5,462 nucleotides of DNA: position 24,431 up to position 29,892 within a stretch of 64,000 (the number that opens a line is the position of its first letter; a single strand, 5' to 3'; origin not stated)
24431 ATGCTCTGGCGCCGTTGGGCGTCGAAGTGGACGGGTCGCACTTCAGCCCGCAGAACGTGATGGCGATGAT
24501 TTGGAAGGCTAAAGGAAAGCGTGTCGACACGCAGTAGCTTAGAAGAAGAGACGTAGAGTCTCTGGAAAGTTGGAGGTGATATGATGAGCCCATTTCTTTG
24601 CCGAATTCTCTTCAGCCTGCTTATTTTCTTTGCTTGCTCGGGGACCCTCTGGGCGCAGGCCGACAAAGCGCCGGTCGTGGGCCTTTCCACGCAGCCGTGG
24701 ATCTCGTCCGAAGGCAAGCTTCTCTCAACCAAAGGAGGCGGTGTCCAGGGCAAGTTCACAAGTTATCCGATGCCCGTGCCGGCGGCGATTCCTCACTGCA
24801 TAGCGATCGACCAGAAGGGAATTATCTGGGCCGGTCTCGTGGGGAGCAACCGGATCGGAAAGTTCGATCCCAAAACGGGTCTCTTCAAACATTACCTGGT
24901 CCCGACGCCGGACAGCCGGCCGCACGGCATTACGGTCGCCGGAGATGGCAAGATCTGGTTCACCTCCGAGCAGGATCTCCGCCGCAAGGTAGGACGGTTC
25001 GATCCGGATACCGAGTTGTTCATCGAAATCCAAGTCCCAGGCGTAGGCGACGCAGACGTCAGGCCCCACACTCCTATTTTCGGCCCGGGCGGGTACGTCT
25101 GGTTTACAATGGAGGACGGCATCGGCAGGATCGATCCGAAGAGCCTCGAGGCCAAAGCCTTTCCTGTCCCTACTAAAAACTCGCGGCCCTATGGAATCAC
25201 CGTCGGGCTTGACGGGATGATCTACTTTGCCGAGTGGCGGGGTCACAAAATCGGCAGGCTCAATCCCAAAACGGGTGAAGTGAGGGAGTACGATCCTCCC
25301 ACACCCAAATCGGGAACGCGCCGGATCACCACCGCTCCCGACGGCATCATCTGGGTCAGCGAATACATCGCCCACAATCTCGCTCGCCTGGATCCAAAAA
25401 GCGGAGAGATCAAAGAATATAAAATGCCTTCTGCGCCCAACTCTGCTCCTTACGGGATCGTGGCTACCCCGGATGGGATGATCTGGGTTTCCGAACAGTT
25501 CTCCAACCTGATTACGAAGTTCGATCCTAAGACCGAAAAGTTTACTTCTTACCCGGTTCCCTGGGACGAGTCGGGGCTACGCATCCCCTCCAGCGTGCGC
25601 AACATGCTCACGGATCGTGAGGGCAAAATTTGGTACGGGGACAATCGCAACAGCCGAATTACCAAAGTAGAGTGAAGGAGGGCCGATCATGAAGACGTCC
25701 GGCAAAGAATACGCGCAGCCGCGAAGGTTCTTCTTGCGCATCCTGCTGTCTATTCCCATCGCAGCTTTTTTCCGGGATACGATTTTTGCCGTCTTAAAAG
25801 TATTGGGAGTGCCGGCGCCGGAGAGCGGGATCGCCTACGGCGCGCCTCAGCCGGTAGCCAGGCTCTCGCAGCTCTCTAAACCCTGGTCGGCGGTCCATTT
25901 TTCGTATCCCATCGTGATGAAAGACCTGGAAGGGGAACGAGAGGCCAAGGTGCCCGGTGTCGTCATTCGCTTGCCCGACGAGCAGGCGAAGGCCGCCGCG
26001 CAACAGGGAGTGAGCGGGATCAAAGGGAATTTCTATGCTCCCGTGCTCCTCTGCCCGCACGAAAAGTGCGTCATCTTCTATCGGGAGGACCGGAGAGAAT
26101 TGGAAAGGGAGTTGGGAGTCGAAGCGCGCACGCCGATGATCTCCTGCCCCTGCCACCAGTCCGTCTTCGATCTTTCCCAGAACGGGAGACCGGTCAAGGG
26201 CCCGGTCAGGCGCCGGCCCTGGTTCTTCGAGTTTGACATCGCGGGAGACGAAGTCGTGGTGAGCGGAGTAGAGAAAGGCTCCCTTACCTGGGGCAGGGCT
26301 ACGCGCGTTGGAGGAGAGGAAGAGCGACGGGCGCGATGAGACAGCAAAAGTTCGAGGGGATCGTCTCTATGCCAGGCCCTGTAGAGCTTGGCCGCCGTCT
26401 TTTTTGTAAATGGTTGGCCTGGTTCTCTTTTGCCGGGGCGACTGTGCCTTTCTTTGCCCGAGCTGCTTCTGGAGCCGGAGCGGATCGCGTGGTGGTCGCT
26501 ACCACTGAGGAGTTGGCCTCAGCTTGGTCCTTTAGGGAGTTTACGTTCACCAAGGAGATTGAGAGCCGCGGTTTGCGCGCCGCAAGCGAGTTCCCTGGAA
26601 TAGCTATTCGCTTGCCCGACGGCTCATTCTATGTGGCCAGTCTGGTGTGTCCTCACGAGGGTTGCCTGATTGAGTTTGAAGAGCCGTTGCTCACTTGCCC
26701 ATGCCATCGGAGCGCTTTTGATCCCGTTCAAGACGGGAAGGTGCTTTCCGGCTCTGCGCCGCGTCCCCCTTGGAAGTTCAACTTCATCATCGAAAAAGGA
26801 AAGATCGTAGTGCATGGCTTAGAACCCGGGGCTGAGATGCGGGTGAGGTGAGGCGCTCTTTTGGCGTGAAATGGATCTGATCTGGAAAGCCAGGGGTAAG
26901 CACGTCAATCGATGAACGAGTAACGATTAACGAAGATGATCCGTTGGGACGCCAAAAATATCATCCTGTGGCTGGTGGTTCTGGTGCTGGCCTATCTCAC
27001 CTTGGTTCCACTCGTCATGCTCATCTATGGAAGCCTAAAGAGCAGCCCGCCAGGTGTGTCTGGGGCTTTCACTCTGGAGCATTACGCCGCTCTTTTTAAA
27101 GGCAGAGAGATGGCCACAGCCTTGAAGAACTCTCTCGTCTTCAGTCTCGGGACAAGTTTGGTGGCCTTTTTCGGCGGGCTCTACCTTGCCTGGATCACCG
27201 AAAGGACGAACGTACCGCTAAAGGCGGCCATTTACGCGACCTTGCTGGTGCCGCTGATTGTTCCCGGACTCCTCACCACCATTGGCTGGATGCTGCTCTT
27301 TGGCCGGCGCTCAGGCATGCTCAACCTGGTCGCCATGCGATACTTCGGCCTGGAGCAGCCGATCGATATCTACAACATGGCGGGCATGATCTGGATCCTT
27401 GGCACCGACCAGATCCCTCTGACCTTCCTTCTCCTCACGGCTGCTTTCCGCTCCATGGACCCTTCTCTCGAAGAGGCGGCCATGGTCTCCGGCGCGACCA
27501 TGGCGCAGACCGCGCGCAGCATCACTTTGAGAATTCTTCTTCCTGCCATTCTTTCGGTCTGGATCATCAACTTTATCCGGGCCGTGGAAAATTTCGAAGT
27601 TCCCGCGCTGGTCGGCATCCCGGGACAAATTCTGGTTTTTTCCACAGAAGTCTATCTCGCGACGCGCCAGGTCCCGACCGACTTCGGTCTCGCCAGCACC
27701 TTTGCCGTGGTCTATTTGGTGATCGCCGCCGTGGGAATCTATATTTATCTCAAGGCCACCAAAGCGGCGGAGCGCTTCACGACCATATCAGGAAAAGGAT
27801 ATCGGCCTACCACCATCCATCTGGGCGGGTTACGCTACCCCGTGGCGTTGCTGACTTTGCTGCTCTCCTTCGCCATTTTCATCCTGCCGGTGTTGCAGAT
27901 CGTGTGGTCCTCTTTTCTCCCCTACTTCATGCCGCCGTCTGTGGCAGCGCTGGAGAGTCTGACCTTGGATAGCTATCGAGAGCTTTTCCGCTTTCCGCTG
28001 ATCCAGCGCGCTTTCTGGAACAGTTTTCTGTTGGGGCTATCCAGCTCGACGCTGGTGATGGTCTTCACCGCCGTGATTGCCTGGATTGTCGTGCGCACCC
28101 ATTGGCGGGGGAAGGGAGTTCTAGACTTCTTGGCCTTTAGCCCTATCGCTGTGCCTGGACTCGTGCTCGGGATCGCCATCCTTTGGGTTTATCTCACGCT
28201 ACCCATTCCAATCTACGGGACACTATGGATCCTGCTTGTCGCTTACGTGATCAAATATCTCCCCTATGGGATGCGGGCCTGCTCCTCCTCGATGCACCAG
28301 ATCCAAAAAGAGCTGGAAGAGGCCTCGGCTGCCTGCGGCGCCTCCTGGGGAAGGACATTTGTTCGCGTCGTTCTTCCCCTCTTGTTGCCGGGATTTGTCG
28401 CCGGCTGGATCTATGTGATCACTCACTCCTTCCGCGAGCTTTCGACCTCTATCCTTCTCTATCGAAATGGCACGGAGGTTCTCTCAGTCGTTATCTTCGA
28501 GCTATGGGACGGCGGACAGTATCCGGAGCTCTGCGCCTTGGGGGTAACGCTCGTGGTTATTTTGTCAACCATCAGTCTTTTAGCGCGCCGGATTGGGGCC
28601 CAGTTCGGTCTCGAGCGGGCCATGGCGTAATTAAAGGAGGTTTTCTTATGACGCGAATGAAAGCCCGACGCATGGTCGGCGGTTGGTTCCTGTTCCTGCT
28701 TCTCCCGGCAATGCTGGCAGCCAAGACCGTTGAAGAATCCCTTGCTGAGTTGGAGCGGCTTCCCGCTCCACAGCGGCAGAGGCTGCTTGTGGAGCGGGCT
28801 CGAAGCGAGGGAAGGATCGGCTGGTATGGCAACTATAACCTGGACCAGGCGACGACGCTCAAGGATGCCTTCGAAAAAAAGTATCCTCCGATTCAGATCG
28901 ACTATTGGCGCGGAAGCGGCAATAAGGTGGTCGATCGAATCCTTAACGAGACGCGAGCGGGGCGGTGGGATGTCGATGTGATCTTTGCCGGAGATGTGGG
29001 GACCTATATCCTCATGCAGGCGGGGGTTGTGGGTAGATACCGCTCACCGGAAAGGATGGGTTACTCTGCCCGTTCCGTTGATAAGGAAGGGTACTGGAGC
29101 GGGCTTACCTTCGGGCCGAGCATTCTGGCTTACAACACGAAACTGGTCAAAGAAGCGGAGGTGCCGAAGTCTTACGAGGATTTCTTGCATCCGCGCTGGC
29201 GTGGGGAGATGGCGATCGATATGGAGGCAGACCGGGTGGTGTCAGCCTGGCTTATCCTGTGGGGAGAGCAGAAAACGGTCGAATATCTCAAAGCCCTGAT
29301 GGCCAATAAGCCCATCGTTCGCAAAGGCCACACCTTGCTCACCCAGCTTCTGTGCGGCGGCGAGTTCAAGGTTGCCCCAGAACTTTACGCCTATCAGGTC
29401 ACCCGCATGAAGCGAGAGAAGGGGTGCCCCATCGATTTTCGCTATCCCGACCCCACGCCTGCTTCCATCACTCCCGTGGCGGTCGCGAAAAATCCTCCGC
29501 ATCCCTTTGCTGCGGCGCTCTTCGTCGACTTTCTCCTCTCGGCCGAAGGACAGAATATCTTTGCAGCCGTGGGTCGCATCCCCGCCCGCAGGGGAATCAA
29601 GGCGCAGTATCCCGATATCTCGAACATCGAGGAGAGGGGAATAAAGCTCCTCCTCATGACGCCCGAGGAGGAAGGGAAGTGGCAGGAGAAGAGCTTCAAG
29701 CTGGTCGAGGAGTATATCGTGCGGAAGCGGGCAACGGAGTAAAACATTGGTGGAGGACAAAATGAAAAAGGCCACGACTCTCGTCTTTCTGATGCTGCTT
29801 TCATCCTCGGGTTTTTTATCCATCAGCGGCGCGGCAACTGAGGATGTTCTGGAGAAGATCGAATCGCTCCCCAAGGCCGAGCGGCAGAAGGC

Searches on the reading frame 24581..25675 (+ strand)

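Call 17: search_protein_families(library=pfam, proteins=[window:24581-25675:+])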
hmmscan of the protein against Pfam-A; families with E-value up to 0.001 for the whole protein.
window:24581-25675:+ (364 aa): 7 families
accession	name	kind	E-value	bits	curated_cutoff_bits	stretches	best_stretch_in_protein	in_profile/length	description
PF24684.1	Vgb_lyase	-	2.5e-54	184.5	50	2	136-363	35-249/290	Virginiamycin B lyase family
PF08450.18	SGL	-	4.5e-15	56.4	26.3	0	196-241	179-224/246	SMP-30/Gluconolactonase/LRE-like region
PF16819.11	DUF5074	-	2.5e-11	43.7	27.2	0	224-286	165-229/353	Domain of unknown function (DUF5074)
PF07494.17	Reg_prop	-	1.4e-09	37.4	20.4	0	337-355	5-23/24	Two component regulator propeller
PF21959.2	DUF6923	-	1.5e-06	28.6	27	0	208-292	94-178/234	Repeat of unknown function (DUF6923)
PF13449.12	Phytase-like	-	1.7e-06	28.6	27.6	0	116-158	72-112/284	Esterase-like activity of phytase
PF01436.27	NHL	-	1.8e-05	25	20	0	113-126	3-16/28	NHL repeat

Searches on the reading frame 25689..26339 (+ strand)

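Call 17: search_protein_families(library=pfam, proteins=[window:25689-26339:+])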
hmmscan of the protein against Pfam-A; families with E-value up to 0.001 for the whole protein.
window:25689-26339:+ (216 aa): 1 family
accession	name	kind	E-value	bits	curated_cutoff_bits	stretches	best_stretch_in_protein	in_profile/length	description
PF00355.32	Rieske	-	1.3e-05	25.4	20.3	1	112-174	33-81/88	Rieske [2Fe-2S] domain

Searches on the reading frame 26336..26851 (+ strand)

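Call 17: search_protein_families(library=pfam, proteins=[window:26336-26851:+])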
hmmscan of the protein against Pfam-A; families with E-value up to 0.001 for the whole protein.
window:26336-26851:+ (171 aa): 1 family
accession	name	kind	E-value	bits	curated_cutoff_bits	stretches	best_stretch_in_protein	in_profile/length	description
PF00355.32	Rieske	-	6.6e-08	32.8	20.3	1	92-143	30-82/88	Rieske [2Fe-2S] domain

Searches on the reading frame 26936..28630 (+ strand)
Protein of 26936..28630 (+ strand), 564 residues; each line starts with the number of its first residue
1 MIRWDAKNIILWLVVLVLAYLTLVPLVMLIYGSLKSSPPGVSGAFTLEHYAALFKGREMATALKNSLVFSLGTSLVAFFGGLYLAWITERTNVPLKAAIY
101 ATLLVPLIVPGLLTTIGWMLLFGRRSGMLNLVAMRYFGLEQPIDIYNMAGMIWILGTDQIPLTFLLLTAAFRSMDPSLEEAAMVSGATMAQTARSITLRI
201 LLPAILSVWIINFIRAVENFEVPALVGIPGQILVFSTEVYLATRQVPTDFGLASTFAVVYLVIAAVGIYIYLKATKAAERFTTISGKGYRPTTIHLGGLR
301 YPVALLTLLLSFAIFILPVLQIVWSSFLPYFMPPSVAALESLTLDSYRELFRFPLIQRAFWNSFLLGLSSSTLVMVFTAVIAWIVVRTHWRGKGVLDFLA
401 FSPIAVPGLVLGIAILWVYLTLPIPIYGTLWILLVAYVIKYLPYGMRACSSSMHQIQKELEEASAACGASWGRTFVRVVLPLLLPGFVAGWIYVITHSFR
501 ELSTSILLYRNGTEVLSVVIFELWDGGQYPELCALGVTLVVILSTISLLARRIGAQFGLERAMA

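Call 18: search_protein_families(library=pfam, proteins=[window:26936-28630:+])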
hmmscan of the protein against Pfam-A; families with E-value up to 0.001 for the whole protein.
window:26936-28630:+ (564 aa): 1 family
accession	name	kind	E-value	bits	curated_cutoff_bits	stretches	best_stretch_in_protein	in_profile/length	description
PF00528.27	BPD_transp_1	-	4.1e-21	76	26.4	2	381-553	8-174/184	Binding-protein-dependent transport system inner membrane component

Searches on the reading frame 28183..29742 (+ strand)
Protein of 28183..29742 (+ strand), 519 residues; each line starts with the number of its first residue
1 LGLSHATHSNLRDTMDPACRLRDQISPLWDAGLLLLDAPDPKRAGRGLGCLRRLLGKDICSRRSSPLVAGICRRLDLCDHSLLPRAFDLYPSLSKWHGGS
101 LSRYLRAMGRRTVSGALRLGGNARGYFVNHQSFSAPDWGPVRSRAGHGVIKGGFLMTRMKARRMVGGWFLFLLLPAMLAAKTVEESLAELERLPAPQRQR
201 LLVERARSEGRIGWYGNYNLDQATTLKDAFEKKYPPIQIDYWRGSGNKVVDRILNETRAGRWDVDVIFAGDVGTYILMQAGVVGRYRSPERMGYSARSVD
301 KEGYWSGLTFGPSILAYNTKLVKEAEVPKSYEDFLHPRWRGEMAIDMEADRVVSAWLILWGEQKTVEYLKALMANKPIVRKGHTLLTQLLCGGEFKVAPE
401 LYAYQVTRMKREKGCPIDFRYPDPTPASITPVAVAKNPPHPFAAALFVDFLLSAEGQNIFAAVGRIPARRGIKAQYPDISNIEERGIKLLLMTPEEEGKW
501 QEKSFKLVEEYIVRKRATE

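Call 18: search_protein_families(library=pfam, proteins=[window:28183-29742:+])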
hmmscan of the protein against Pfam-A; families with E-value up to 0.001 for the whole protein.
window:28183-29742:+ (519 aa): 4 families
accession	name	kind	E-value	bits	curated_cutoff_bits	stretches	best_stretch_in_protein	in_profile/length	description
PF13343.11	SBP_bac_6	-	3.9e-21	76.1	24.6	1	296-471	48-220/245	Bacterial extracellular solute-binding protein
PF13416.11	SBP_bac_8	-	2.9e-12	47.4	27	1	226-473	2-266/279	Bacterial extracellular solute-binding protein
PF13531.11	SBP_bac_11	-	3.7e-09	37.1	25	1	226-464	16-225/227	Bacterial extracellular solute-binding protein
PF01547.30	SBP_bac_1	-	1.2e-08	35.8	26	1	228-457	15-306/307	Bacterial extracellular solute-binding protein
